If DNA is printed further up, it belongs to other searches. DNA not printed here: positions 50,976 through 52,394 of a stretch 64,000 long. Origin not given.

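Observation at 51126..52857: Bro-N gene plus 372-aa unknown protein wedged in front of purS-purL, bracketed by a 25-bp direct repeat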

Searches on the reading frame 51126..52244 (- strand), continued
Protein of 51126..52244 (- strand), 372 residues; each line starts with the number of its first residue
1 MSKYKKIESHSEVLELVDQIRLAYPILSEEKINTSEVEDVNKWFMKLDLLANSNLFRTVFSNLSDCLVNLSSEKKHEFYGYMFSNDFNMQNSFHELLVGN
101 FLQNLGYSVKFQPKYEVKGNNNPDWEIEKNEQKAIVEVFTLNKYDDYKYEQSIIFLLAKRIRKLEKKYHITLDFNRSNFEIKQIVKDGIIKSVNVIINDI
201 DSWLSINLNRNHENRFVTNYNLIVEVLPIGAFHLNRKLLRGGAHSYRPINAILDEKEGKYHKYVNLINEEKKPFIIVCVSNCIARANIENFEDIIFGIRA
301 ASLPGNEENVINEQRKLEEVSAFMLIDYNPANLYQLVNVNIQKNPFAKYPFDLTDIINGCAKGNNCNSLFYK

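Call 103: search_dna_similar(query=P0001, collection=phages, mode=protein, max_evalue=0.001, max_rows=10)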
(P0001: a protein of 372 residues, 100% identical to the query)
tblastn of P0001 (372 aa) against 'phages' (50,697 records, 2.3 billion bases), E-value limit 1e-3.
No match.
